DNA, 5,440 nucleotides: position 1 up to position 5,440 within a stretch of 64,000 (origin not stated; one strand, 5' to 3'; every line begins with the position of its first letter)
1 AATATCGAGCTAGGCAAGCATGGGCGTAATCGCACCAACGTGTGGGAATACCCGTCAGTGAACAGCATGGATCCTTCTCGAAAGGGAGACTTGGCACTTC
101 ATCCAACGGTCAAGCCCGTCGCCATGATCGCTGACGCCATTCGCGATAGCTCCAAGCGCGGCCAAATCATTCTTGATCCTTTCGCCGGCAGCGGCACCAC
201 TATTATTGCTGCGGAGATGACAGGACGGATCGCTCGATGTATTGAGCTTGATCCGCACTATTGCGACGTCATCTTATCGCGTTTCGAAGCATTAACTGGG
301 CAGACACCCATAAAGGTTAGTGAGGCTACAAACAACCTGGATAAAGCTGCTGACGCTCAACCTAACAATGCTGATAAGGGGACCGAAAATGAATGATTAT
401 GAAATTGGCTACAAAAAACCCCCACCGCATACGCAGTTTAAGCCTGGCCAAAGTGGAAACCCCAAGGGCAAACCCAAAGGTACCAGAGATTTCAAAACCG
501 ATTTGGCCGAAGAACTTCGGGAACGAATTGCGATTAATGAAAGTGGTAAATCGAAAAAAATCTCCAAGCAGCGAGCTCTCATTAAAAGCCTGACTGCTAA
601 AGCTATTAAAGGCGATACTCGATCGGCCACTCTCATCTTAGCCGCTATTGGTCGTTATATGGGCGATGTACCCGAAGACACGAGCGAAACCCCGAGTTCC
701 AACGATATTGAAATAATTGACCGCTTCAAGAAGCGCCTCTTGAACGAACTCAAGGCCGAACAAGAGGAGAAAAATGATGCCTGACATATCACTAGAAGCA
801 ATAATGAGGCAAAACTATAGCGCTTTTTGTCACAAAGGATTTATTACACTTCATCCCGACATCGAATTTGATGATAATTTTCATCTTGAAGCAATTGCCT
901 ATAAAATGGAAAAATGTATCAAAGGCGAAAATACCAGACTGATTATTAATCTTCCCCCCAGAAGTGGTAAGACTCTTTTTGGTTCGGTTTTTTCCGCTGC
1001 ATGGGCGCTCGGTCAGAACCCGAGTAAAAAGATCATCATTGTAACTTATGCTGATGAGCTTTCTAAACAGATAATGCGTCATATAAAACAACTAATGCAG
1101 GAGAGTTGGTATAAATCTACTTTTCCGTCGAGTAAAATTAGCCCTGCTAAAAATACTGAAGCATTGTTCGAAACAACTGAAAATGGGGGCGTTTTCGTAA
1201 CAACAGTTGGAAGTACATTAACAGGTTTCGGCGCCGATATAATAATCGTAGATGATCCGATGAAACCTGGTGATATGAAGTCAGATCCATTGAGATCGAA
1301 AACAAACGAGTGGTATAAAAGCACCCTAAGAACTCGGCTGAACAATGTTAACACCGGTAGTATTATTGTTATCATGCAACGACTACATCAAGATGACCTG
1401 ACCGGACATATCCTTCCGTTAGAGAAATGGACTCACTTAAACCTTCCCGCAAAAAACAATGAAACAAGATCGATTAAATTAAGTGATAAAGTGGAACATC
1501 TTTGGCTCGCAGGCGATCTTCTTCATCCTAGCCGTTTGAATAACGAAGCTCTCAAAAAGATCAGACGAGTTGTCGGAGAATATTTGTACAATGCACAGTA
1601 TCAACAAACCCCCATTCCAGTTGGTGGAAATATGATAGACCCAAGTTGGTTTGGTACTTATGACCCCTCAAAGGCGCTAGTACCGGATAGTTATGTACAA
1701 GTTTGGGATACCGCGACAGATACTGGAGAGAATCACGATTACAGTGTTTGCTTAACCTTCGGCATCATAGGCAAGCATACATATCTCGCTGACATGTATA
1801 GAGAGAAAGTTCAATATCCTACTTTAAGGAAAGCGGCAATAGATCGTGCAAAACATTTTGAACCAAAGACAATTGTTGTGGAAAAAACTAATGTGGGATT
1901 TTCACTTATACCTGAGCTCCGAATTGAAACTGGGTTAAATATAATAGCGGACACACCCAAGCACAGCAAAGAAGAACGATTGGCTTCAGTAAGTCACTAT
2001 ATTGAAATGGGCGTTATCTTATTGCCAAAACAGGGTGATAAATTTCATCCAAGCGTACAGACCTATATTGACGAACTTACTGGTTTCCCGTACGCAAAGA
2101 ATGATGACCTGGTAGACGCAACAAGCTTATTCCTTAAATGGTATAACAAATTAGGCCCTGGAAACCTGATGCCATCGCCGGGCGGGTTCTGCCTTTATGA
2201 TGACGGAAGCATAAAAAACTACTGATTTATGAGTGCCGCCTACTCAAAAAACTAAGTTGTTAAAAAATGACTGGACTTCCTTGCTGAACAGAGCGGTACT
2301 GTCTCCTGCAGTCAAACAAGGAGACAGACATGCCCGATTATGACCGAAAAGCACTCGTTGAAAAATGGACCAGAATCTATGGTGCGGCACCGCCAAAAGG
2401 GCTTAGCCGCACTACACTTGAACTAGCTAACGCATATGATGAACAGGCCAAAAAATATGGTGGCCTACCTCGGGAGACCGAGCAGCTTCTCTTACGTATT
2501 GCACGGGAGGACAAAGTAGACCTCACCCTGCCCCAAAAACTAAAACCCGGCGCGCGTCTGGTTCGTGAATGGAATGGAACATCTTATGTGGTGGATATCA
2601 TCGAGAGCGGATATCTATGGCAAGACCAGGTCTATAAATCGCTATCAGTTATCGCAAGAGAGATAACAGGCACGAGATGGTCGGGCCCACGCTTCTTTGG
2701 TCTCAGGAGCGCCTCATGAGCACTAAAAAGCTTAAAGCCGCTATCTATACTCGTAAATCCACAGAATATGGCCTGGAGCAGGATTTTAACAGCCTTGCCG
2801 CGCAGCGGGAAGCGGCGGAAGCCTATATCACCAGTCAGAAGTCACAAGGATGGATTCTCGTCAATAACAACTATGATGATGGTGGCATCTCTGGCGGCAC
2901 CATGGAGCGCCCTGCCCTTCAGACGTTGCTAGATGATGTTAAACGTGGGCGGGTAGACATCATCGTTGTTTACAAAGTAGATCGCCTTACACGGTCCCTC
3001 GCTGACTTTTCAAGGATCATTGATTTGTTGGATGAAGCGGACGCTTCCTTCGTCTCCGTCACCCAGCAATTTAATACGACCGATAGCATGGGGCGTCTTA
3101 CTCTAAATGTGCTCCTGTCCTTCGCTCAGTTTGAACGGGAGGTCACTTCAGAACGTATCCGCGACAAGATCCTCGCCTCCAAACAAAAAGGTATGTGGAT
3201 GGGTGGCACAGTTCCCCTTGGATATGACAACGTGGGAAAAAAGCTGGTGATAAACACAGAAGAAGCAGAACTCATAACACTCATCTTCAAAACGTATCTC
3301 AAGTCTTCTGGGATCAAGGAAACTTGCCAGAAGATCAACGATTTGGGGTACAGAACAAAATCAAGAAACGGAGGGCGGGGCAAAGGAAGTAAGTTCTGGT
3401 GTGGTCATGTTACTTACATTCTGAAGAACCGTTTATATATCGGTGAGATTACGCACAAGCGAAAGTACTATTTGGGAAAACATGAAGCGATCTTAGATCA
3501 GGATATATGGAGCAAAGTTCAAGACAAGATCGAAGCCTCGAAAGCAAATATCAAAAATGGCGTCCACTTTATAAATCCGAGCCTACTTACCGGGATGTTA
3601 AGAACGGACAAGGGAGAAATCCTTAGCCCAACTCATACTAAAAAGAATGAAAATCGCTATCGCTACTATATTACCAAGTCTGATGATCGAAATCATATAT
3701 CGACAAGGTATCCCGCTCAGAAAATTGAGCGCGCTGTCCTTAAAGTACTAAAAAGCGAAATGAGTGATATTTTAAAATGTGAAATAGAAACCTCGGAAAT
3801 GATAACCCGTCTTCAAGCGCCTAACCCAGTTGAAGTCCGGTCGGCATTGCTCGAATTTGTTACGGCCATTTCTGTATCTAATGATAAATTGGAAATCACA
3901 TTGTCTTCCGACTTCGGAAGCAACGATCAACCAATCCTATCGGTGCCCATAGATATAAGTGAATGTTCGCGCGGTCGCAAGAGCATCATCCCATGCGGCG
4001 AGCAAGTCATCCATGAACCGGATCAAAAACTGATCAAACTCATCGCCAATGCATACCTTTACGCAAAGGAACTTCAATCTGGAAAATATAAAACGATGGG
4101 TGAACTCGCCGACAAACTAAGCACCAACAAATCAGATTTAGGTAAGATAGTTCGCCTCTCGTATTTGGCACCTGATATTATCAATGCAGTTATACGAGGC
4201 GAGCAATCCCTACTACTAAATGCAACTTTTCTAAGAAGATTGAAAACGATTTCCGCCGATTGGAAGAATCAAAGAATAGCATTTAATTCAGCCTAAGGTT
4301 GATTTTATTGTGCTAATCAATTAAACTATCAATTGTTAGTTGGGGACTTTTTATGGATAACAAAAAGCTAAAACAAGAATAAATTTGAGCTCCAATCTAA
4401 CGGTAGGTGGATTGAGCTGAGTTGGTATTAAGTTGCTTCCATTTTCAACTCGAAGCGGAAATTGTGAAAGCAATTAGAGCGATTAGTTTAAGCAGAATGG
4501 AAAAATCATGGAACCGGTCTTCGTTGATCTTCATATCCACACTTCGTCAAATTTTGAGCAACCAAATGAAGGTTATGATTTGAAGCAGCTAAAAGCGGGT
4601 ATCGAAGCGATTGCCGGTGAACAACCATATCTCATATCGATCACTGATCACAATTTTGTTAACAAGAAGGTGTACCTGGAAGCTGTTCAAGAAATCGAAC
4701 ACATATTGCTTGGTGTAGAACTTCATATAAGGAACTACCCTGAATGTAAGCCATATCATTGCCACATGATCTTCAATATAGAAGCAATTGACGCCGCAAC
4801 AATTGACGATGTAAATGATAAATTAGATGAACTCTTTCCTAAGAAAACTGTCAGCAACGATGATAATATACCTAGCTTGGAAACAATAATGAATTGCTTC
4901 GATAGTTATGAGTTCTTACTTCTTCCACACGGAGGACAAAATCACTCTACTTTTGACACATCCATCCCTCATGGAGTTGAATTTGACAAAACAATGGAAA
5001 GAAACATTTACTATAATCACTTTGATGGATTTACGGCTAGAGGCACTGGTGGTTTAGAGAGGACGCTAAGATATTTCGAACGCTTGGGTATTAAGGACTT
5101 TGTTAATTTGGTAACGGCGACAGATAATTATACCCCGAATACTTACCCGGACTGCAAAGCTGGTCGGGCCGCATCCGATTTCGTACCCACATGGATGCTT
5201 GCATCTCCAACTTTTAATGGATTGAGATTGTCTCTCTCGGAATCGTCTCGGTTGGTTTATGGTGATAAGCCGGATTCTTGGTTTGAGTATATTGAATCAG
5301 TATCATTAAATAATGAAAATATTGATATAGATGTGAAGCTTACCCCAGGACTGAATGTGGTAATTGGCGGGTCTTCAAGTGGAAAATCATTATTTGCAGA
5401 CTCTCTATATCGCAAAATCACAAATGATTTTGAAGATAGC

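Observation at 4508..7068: PHP phosphoesterase fused to a coiled-coil SMC/Rad50-type ABC ATPase, coupled to a tiny acidic protein: candidate two-gene defence module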

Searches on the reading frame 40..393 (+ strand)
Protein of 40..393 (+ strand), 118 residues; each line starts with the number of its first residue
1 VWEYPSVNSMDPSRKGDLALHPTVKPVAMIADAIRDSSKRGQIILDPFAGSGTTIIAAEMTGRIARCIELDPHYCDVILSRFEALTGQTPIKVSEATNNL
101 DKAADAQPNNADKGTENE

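Call 4: search_protein_families(library=pfam, proteins=[window:40-393:+], max_evalue=0.01)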
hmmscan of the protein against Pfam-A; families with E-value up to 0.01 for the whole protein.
window:40-393:+ (118 aa): 2 families
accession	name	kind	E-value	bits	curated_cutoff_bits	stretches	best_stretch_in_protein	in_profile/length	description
PF01555.25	N6_N4_Mtase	-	2.8e-20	73.6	26.7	1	2-78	144-219/221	DNA methylase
PF01170.24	UPF0020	-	0.0022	18.2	22.3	1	38-76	26-64/197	RMKL-like, methyltransferase domain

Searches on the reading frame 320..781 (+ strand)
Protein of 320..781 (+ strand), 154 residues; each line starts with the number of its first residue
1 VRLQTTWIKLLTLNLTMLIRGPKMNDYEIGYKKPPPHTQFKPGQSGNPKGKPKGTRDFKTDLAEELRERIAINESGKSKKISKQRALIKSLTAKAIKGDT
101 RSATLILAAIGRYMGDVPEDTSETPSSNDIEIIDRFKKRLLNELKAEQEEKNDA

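Call 4: search_protein_families(library=pfam, proteins=[window:320-781:+], max_evalue=0.01)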
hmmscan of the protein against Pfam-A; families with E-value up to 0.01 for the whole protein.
window:320-781:+ (154 aa): 1 family
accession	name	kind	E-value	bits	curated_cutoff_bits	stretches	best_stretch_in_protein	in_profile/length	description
PF18932.5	DUF5681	-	6.6e-25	87.9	27.5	1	37-109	2-71/77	Family of unknown function (DUF5681)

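Call 28: search_protein_families(library=phrogs, proteins=[window:320-781:+], max_evalue=0.01)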
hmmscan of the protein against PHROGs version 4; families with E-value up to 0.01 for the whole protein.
window:320-781:+ (154 aa): 3 families
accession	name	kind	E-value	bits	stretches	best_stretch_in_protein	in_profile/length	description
phrog_26239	-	unknown function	3.7e-31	109.4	1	24-145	5-127/146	-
phrog_4114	-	unknown function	0.00016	22.6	1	38-57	8-27/123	-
phrog_26081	-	unknown function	0.00061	20.7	1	27-103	19-103/158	-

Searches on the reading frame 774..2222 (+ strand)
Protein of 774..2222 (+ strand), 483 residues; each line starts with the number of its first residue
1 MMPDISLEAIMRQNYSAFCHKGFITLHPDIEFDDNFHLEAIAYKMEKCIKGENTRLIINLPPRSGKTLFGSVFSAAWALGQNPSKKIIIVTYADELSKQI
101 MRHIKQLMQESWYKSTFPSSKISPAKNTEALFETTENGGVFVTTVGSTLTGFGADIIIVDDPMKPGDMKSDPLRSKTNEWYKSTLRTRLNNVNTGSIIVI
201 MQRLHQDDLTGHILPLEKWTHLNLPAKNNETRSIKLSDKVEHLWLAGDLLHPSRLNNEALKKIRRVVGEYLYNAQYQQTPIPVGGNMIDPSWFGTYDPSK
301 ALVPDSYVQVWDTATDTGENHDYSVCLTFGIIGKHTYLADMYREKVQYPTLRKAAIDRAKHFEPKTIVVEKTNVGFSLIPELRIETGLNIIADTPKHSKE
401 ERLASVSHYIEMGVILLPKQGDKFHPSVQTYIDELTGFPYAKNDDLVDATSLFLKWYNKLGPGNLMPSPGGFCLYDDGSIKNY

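Call 4: search_protein_families(library=pfam, proteins=[window:774-2222:+], max_evalue=0.01)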
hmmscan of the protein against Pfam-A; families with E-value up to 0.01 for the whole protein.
window:774-2222:+ (483 aa): 4 families
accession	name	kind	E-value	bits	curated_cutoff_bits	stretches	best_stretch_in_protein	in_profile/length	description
PF17289.8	Terminase_6C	-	2e-09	38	22.6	1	311-454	3-152/155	Terminase RNaseH-like domain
PF03237.21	Terminase_6N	-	2e-07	31.3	22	1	57-165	1-108/215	Terminase large subunit, T4likevirus-type, N-terminal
PF04851.21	ResIII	-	0.00011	22.6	22.5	1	43-146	13-108/164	Type III restriction enzyme, res subunit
PF18766.7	SWI2_SNF2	-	0.0065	16.6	26.7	0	63-145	28-100/221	SWI2/SNF2 ATPase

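Call 28: search_protein_families(library=phrogs, proteins=[window:774-2222:+], max_evalue=0.01)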
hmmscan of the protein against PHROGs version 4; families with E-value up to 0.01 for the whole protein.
window:774-2222:+ (483 aa): 8 families
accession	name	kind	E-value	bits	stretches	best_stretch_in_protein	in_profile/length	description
phrog_38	-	head and packaging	1.1e-101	342.7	1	9-462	267-708/760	terminase large subunit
phrog_4758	-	head and packaging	5e-58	197.3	1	10-226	15-235/243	terminase large subunit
phrog_5573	-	head and packaging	2.3e-39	136.3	1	218-457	11-234/250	terminase large subunit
phrog_30251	-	head and packaging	1.3e-25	90.8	1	11-345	17-342/799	terminase large subunit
phrog_979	-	head and packaging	1.5e-08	34.8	1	284-454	412-596/642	terminase large subunit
phrog_16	-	DNA, RNA and nucleotide metabolism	0.00053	19.3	1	39-160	279-383/986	DNA helicase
phrog_12171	-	head and packaging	0.0011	20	1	385-451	28-89/110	terminase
phrog_3830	-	unknown function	0.0068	15.6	1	64-145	301-377/1032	-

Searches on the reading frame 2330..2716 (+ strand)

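Call 4: search_protein_families(library=pfam, proteins=[window:2330-2716:+], max_evalue=0.01)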
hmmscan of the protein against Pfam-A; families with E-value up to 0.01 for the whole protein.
window:2330-2716:+ (129 aa): 1 family
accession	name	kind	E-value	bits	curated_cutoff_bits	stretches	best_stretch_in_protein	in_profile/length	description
PF11149.13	DUF2924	-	1.3e-36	126.3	31.2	1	3-126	9-135/135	Protein of unknown function (DUF2924)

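Call 28: search_protein_families(library=phrogs, proteins=[window:2330-2716:+], max_evalue=0.01)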
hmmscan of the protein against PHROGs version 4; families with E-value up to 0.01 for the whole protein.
window:2330-2716:+ (129 aa): 1 family
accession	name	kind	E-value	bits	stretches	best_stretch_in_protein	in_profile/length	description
phrog_11806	-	unknown function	3.6e-28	99.4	1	5-127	20-146/154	-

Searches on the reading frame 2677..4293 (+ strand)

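Call 4: search_protein_families(library=pfam, proteins=[window:2677-4293:+], max_evalue=0.01)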
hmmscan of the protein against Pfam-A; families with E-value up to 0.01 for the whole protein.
window:2677-4293:+ (539 aa): 2 families
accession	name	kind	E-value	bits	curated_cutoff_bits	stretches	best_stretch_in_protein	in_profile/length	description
PF00239.26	Resolvase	-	7.7e-37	127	23.3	1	21-174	1-145/145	Resolvase, N terminal domain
PF07508.19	Recombinase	-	2.2e-16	60.4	21.1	1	195-286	2-100/102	Recombinase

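Call 5: search_protein_families(library=padloc, proteins=[window:2677-4293:+], max_evalue=0.01)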
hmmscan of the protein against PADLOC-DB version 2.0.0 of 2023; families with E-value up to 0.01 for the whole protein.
window:2677-4293:+ (539 aa): 1 family
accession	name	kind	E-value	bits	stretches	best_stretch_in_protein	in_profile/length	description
PDLC01821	CARF2--CARF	-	0.00079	17.2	0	350-416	64-130/203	-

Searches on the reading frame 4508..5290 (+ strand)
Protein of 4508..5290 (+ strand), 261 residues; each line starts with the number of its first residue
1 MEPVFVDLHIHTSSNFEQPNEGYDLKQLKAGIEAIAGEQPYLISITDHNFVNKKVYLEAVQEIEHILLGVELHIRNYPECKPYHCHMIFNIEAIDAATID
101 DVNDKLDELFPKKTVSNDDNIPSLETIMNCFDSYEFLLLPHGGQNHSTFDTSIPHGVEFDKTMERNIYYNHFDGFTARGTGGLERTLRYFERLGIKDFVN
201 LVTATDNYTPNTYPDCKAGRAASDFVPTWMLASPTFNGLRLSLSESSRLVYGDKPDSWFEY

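Call 27: search_protein_families(library=pfam, proteins=[window:4508-5290:+], max_evalue=10)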
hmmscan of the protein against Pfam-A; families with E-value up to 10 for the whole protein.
window:4508-5290:+ (261 aa): 0 families
